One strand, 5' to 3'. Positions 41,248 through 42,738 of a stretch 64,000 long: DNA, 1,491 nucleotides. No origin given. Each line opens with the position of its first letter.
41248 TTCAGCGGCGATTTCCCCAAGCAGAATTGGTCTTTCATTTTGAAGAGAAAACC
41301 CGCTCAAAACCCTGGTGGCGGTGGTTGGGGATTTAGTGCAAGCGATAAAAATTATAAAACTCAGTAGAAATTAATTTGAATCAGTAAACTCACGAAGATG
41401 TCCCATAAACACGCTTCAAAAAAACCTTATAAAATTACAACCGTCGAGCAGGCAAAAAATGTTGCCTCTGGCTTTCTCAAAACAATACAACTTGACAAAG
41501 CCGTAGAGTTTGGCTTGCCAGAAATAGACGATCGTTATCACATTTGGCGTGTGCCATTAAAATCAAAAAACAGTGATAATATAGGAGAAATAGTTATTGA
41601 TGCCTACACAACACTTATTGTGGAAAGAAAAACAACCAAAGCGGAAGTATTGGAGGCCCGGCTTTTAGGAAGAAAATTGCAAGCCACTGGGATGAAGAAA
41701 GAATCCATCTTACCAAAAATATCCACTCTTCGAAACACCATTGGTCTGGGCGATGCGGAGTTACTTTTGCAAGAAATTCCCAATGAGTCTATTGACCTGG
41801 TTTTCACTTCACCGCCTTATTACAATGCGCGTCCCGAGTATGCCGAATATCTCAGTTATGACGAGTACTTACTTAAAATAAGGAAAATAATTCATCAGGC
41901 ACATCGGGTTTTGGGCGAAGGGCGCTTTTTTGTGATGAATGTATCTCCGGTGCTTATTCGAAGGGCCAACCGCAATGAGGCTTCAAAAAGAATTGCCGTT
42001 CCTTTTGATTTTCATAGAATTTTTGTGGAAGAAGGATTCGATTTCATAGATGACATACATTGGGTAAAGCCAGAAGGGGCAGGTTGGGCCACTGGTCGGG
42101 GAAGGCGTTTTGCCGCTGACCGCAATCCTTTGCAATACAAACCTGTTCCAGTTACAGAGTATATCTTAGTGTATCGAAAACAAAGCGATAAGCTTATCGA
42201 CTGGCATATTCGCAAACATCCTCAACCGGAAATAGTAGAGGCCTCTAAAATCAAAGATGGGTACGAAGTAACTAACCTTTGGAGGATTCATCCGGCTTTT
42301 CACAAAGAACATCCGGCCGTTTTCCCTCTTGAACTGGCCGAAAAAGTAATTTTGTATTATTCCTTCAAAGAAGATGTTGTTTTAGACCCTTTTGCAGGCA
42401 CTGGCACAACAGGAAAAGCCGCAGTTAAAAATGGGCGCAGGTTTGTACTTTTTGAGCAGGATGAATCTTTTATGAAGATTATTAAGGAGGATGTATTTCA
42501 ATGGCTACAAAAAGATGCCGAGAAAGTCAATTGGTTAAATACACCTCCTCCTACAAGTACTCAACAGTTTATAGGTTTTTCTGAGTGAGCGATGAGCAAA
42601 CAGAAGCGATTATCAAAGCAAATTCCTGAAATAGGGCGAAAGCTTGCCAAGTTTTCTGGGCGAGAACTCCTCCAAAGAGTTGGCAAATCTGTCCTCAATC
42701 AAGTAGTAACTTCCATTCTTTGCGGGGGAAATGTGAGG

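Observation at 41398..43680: Low-GC orphan restriction-modification module with an uncharacterised nuclease candidate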

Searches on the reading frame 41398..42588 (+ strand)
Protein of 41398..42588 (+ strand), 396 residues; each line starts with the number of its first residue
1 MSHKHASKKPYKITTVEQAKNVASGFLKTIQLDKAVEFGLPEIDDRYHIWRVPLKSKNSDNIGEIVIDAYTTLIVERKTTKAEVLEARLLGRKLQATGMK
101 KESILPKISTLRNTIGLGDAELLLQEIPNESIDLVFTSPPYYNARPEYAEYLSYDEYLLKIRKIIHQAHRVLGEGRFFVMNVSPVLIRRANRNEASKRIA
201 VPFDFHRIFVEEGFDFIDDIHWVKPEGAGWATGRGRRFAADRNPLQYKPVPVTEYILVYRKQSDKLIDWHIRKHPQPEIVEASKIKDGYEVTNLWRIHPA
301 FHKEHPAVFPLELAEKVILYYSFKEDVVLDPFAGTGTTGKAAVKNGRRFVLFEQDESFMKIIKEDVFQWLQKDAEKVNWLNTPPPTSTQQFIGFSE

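Call 3: search_protein_families(library=pfam, proteins=[window:41398-42588:+], max_evalue=0.1)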
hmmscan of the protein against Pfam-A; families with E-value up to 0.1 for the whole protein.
window:41398-42588:+ (396 aa): 4 families
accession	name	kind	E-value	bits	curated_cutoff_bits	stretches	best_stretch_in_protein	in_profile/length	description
PF01555.25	N6_N4_Mtase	-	8.3e-44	150.6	26.7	1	132-364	1-221/221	DNA methylase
PF03602.21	Cons_hypoth95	-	1.8e-06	28.2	24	1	323-367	40-85/182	Conserved hypothetical protein 95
PF00398.26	RrnaAD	-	0.005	16.4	24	1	324-381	30-82/263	Ribosomal RNA adenine dimethylase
PF02086.21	MethyltransfD12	-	0.074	13.2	22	0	324-381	20-80/253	D12 class N6 adenine-specific DNA methyltransferase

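Call 4: search_protein_families(library=ncbifam, proteins=[window:41398-42588:+], max_evalue=0.1)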
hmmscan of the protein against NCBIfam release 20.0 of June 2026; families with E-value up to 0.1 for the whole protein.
window:41398-42588:+ (396 aa): 6 families
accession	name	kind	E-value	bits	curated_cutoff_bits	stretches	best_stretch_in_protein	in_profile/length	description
NF008572.0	PRK11524.1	equivalog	8.9e-22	77.5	292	2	301-363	191-253/294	adenine-specific DNA-methyltransferase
NF050803.1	DnaMtaseCcrMCaul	equivalog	9.7e-17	60.9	830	2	302-377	183-258/350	adenine-specific DNA-methyltransferase CcrM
NF010253.0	PRK13699.1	subfamily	8.2e-10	38.7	244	1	302-361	141-200/226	DNA methyltransferase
NF040721.1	Trm14_Arch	equivalog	0.00026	20.2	280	0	304-374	170-243/370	tRNA (guanine(6)-N2)-methyltransferase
TIGR00095.1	TIGR00095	equivalog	0.008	15.8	117.5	1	323-376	51-104/194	16S rRNA (guanine(966)-N(2))-methyltransferase RsmD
TIGR01177.1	TIGR01177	hypoth_equivalog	0.036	13.4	316.55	0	115-182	234-295/330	TIGR01177 family methyltransferase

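Call 5: search_protein_families(library=padloc, proteins=[window:41398-42588:+], max_evalue=0.1)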
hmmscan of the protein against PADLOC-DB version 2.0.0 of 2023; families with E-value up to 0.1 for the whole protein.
window:41398-42588:+ (396 aa): 71 families (the best 25 are shown)
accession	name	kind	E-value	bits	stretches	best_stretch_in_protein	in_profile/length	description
PDLC03246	MTase_II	-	6.8e-146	484.2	1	9-365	10-365/376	Type II methyltransferase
PDLC03276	MTase_II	-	1.7e-57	193.5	1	114-360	145-394/404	Type II methyltransferase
PDLC03353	MTase_II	-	2.1e-44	150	1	106-368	3-252/260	Type II methyltransferase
PDLC03350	MTase_II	-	9.7e-37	125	1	113-378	57-307/312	Type II methyltransferase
PDLC03371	MTase_II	-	1.6e-29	101.3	2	205-366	103-252/260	Type II methyltransferase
PDLC03299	MTase_II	-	1.4e-25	88.4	2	301-366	192-257/296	Type II methyltransferase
PDLC03387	MTase_II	-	4.9e-25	86.3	1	113-373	12-282/289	Type II methyltransferase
PDLC03260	MTase_II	-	7.4e-24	82.3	2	245-373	194-315/349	Type II methyltransferase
PDLC03265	MTase_II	-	1.2e-19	68.9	2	282-365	242-327/333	Type II methyltransferase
PDLC03216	MTase_II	-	3.9e-19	66.9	2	302-378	191-267/364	Type II methyltransferase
PDLC03283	MTase_II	-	1.4e-18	65.3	1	126-372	17-277/352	Type II methyltransferase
PDLC03230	MTase_II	-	5.5e-18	63.4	1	112-361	35-277/360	Type II methyltransferase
PDLC03259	MTase_II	-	2.9e-17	60.6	1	118-366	9-255/423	Type II methyltransferase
PDLC03323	MTase_II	-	4.6e-16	56.8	2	303-376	231-301/330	Type II methyltransferase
PDLC03320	MTase_II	-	1.4e-15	55.2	1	286-371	195-279/289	Type II methyltransferase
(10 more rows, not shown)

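Call 8: search_solved_structures(query=window:41398-42588:+, max_evalue=0.001)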
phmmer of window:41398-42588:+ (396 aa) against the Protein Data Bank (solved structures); distinct sequences matched with E-value up to 0.001: 12.
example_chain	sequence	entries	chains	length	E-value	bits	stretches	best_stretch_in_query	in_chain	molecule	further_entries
2zie_A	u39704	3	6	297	8.4e-23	84.1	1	108-364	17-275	Putative modification methylase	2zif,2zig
1boo_A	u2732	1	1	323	3.2e-13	52.6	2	106-226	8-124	PROTEIN (N-4 CYTOSINE-SPECIFIC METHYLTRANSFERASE PVU II)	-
8s9n_A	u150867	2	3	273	6.7e-12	48.3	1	293-364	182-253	DNA cytosine-N4 methyltransferase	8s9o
8s9m_A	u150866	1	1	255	1.1e-11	47.5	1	293-364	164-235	DNA cytosine-N4 methyltransferase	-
8urk_A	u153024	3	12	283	6.7e-11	45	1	285-366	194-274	Methyltransferase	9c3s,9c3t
9c3u_A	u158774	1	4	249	8.6e-11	44.6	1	285-365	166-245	Methyltransferase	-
6pbd_A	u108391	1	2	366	6.1e-10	41.8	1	302-364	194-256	Modification methylase CcrMI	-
1nw8_A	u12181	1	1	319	1.3e-07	34.1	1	283-362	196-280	MODIFICATION METHYLASE RSRI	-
1eg2_A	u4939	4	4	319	2.5e-07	33.2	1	283-362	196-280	MODIFICATION METHYLASE RSRI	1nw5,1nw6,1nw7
5hek_A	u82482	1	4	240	3.5e-07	32.7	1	304-366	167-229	Adenine specific DNA methyltransferase (DpnA)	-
5hfj_A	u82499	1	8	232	5.8e-07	32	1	303-363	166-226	Adenine specific DNA methyltransferase (DpnA)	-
1g60_A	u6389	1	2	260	5e-06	28.9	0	305-357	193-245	Adenine-specific Methyltransferase MboIIA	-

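Call 36: find_homologous_proteins(query=window:41398-42585:+)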
Query window:41398-42585:+ (396 aa): 6383 proteins with E <= 0.001 among 8000 candidates; the best 120 are listed.
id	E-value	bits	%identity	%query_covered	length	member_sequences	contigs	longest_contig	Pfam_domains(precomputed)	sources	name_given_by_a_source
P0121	1.8e-267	905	100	100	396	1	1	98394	PF03602.22,PF01555.25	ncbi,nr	ncbi:MAG: site-specific DNA-methyltransferase [Microscillaceae bacterium]|nr:site-specific DNA-methy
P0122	8.6e-218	741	80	99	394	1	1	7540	PF03602.22,PF01555.25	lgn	-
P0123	2.2e-217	740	81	99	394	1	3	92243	PF03602.22,PF01555.25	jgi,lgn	-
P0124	3.1e-217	739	80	99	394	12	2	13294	PF03602.22,PF01555.25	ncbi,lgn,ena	-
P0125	1.9e-216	737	81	99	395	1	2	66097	PF03602.22,PF01555.25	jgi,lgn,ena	-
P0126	2.6e-216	736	79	99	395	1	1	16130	PF03602.22,PF01555.25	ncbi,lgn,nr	ncbi:MAG: site-specific DNA-methyltransferase [Bacteroidales bacterium]|nr:site-specific DNA-methylt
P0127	1.2e-215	734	79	99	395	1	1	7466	PF03602.22,PF01555.25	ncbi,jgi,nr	ncbi:MAG: site-specific DNA-methyltransferase [Flavobacteriaceae bacterium]|jgi:DNA modification met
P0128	1.8e-215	733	78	99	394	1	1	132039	PF03602.22,PF01555.25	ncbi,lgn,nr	ncbi:MAG: site-specific DNA-methyltransferase [Bacteroidetes bacterium]|nr:site-specific DNA-methylt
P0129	2.9e-215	733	79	99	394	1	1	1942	PF03602.22,PF01555.25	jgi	-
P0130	1.9e-214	730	78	99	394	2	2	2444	PF03602.22,PF01555.25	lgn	-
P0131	3.9e-214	729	79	99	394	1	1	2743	PF03602.22,PF01555.25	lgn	-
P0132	1.7e-213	727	78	98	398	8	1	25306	PF03602.22,PF01555.25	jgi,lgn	jgi:DNA modification methylase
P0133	1.4e-212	724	78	99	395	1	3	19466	PF03602.22,PF01555.25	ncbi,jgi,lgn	-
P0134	1.4e-212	724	78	99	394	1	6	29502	PF03602.22,PF01555.25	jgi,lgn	-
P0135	2.5e-212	723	78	99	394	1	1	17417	PF03602.22,PF01555.25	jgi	-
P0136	3.9e-212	722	77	99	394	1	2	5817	PF03602.22,PF01555.25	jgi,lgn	-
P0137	5.4e-212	722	78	99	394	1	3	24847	PF03602.22,PF01555.25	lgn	-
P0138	7.7e-212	721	79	99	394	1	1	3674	PF03602.22,PF01555.25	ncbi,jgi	jgi:DNA modification methylase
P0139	1.8e-211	720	77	99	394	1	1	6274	PF03602.22,PF01555.25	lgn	-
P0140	5.7e-211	719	76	100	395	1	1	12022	PF03602.22,PF01555.25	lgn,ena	-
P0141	5.8e-211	719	76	100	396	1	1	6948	PF03602.22,PF01555.25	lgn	-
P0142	7.2e-211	718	77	99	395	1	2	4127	PF03602.22,PF01555.25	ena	-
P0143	8.0e-211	718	77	99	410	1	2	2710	PF03602.22,PF01555.25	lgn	-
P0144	1.5e-210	717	77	100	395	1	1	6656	PF03602.22,PF01555.25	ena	-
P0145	2.9e-210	716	78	99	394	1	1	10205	PF03602.22,PF01555.25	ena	-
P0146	5.8e-210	715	77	99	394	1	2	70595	PF03602.22,PF01555.25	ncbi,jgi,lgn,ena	-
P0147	3.7e-209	713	76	99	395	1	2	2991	PF03602.22,PF01555.25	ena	-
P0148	7.9e-209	712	76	99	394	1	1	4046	PF03602.22,PF01555.25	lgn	-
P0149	9.0e-209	711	76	100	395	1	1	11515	PF03602.22,PF01555.25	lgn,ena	-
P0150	1.0e-208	711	76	100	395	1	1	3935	PF03602.22,PF01555.25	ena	-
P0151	1.3e-208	711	76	99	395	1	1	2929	PF03602.22,PF01555.25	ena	-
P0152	2.4e-208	710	76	99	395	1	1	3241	PF03602.22,PF01555.25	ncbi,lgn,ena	-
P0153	2.4e-208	710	76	99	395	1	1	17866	PF03602.22,PF01555.25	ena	-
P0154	1.0e-207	708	75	100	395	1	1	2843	PF03602.22,PF01555.25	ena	-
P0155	1.2e-207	708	77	99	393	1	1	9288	PF03602.22,PF01555.25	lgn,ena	-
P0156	1.2e-207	708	76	100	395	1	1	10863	PF03602.22,PF01555.25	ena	-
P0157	1.3e-207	708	77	99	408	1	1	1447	PF03602.22,PF01555.25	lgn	-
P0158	1.8e-207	707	76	100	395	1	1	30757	PF03602.22,PF01555.25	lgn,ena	-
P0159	2.8e-207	706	76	99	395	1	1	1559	PF03602.22,PF01555.25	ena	-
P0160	2.9e-207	706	75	100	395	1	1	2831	PF03602.22,PF01555.25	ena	-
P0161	4.6e-207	706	75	100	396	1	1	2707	PF03602.22,PF01555.25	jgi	-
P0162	6.0e-207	705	76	100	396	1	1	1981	PF03602.22,PF01555.25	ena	-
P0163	1.2e-206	704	80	96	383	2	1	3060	PF03602.22,PF01555.25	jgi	jgi:DNA modification methylase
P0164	1.5e-206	704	76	100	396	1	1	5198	PF03602.22,PF01555.25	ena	-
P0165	1.6e-206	704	76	99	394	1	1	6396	PF03602.22,PF01555.25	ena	-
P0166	2.4e-206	703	75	100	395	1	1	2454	PF03602.22,PF01555.25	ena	-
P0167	3.7e-206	703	76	100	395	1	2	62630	PF03602.22,PF01555.25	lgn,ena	-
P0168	1.2e-205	701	76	100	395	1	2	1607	PF03602.22,PF01555.25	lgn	-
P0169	3.7e-205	699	75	100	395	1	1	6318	PF03602.22,PF01555.25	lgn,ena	-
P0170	6.0e-205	699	75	100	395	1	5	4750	PF03602.22,PF01555.25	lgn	-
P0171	8.3e-205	698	76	99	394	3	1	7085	PF03602.22,PF01555.25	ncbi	-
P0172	2.1e-203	694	74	99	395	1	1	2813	PF03602.22,PF01555.25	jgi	-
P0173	8.8e-203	692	75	99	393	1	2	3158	PF03602.22,PF01555.25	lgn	-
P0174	9.5e-203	691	73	99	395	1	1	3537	PF03602.22,PF01555.25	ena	-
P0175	3.8e-201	686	74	99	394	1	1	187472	PF03602.22,PF01555.25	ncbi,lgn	-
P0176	4.9e-201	686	73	99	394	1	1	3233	PF03602.22,PF01555.25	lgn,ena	-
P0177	1.0e-200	685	74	98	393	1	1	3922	PF03602.22,PF01555.25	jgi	jgi:DNA modification methylase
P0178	7.5e-200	682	74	99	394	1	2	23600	PF03602.22,PF01555.25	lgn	-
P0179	7.2e-199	679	73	99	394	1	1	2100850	PF03602.22,PF01555.25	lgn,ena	-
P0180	2.8e-198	677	74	98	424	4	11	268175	PF03602.22,PF01555.25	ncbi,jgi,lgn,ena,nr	ncbi:MAG TPA: site-specific DNA-methyltransferase [Saprospiraceae bacterium]|jgi:DNA modification me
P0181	7.6e-198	675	74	98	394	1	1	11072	PF03602.22,PF01555.25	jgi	-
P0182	1.0e-197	675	73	98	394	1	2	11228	PF03602.22,PF01555.25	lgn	-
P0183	1.6e-197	674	74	98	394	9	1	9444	PF03602.22,PF01555.25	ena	-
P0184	2.2e-197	674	74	98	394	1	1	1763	PF03602.22,PF01555.25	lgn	-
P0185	3.3e-197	673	73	97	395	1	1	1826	PF03602.22,PF01555.25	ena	-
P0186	6.7e-197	672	70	100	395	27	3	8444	PF03602.22,PF01555.25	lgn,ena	-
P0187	4.3e-195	666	74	96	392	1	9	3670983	PF03602.22,PF01555.25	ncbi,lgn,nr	ncbi:MAG: site-specific DNA-methyltransferase [Saprospiraceae bacterium]|nr:site-specific DNA-methyl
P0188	6.2e-195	666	72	99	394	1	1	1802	PF03602.22,PF01555.25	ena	-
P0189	1.3e-194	665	72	99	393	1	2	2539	PF03602.22,PF01555.25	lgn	-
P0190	4.0e-194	663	74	95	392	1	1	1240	PF03602.22,PF01555.25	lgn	-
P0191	4.3e-194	663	72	99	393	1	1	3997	PF03602.22,PF01555.25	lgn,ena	-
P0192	4.8e-194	663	74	96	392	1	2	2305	PF03602.22,PF01555.25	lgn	-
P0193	4.6e-193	660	72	98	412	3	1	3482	PF03602.22,PF01555.25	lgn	-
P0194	8.1e-193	659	74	94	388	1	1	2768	PF03602.22,PF01555.25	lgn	-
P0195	4.7e-192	656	72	98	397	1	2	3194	PF03602.22,PF01555.25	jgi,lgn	-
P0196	6.5e-192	656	72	96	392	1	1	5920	PF03602.22,PF01555.25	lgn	-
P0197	3.2e-191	654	71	98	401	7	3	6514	PF03602.22,PF01555.25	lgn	-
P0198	5.6e-191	653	73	96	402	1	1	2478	PF03602.22,PF01555.25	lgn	-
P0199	1.1e-190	652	71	99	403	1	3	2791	PF03602.22,PF01555.25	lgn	-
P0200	1.4e-190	651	72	98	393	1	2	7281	PF03602.22,PF01555.25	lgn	-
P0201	1.6e-190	651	71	98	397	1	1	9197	PF03602.22,PF01555.25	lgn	-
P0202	1.8e-190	651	71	98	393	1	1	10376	PF03602.22,PF01555.25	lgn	-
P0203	2.4e-190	651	71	98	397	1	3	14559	PF03602.22,PF01555.25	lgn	-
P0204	2.9e-190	650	71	98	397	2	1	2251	PF03602.22,PF01555.25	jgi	jgi:DNA modification methylase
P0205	8.3e-190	649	71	96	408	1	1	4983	PF03602.22,PF01555.25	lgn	-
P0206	1.1e-189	649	71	98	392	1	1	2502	PF03602.22,PF01555.25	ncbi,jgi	jgi:DNA modification methylase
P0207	1.7e-189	648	70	98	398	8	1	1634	PF03602.22,PF01555.25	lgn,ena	-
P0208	2.4e-189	647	71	98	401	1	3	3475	PF03602.22,PF01555.25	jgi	jgi:DNA modification methylase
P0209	2.5e-189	647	72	97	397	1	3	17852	PF03602.22,PF01555.25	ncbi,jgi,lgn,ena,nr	ncbi:MAG: site-specific DNA-methyltransferase [Bacteroidetes bacterium 4484_276]|nr:MAG: site-specif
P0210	3.2e-189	647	71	98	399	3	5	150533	PF03602.22,PF01555.25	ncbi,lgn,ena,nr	ncbi:MAG: DNA methylase N-4/N-6 domain-containing [Prolixibacteraceae bacterium]|nr:MAG: DNA methyla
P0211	4.5e-189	646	69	99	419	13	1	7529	PF03602.22,PF01555.25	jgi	jgi:DNA modification methylase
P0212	5.0e-189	646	69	99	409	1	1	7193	PF03602.22,PF01555.25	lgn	-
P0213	5.0e-189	646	69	99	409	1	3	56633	PF03602.22,PF01555.25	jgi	jgi:DNA modification methylase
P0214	6.5e-189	646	74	94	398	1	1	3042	PF01555.25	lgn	-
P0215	7.7e-189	646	70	97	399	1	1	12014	PF03602.22,PF01555.25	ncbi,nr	ncbi:MAG TPA: site-specific DNA-methyltransferase [Hanamia sp.]|nr:site-specific DNA-methyltransfera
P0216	9.1e-189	645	69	98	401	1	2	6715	PF03602.22,PF01555.25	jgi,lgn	jgi:DNA modification methylase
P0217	1.5e-188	645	70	98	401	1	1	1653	PF03602.22,PF01555.25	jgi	jgi:DNA modification methylase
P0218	1.6e-188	645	70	98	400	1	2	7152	PF03602.22,PF01555.25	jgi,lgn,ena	-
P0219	1.6e-188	645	71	97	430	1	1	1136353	PF03602.22,PF01555.25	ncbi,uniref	ncbi:DNA-methyltransferase [Salinimicrobium gaetbulicola]|uniref:Methyltransferase n=1 Tax=Salinimic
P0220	3.0e-188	644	72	96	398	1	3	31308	PF03602.22,PF01555.25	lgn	-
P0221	3.6e-188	644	71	98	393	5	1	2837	PF03602.22,PF01555.25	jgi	jgi:DNA modification methylase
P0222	3.6e-188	643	70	98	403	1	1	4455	PF03602.22,PF01555.25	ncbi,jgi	jgi:DNA modification methylase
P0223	3.8e-188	643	70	98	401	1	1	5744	PF03602.22,PF01555.25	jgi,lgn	jgi:DNA modification methylase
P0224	4.8e-188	643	72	97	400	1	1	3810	PF03602.22,PF01555.25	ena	-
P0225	6.2e-188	643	71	98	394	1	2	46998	PF03602.22,PF01555.25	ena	-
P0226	8.1e-188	642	70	98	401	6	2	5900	PF03602.22,PF01555.25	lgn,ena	-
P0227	1.1e-187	642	70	98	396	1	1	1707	PF03602.22,PF01555.25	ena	-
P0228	1.7e-187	641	70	98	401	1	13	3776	PF03602.22,PF01555.25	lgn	-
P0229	1.8e-187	641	71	98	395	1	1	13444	PF03602.22,PF01555.25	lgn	-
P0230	2.1e-187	641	68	99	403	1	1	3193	PF03602.22,PF01555.25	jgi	jgi:DNA modification methylase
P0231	2.6e-187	641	70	98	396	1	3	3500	PF03602.22,PF01555.25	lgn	-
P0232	4.0e-187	640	69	98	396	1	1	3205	PF03602.22,PF01555.25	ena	-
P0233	4.1e-187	640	71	98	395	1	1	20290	PF03602.22,PF01555.25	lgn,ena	-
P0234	4.7e-187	640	69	98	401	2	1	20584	PF03602.22,PF01555.25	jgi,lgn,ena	-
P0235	5.8e-187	640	72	95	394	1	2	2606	PF03602.22,PF01555.25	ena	-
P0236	6.1e-187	639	70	98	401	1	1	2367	PF03602.22,PF01555.25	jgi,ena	-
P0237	7.8e-187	639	69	98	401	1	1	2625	PF03602.22,PF01555.25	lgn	-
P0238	1.3e-186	638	69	98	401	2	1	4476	PF03602.22,PF01555.25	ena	-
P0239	1.5e-186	638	71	98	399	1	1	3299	PF03602.22,PF01555.25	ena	-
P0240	1.9e-186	638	71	98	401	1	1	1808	PF03602.22,PF01555.25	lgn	-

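Call 46: predict_structure(alignment_id=A2)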
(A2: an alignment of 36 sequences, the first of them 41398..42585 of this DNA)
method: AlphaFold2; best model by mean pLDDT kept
length: 396 residues; sequences in the alignment: 36
mean_pLDDT: 59.0   pTM: 0.45
mean pLDDT of the five models: 59.0, 55.8, 54.0, 53.5, 49.1
residues with pLDDT >= 90: 20; 70-90: 103; 50-70: 125; < 50: 148
segments of 3 or more residues with pLDDT < 50: 1-8, 92-122, 129-132, 135-152, 184-200, 222-253, 268-272, 287-308, 333-335, 393-396
pLDDT, mean of each block of 10 residues (from residue 1): 45 87 90 85 84 87 89 87 81 39 28 30 51 48 37 61 71 68 46 39 68 74 42 32 32 61 61 60 55 36 43 70 63 54 69 55 62 60 61 47
secondary structure, 60 per line:
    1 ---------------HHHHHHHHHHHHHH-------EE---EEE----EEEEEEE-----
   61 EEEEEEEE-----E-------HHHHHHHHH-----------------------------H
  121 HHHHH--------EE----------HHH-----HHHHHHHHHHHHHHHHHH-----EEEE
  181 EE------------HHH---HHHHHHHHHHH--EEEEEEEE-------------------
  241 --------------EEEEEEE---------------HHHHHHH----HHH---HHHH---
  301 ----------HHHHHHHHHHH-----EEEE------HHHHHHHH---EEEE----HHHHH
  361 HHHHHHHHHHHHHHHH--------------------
elements in order: H16-29 E42-44 E49-55 E61-68 H82-90 H120-125 H154-171 E177-182 H201-211 E214-221 E255-261 H277-283 H294-297 H311-321 E327-330 H337-344 E348-351 H356-376
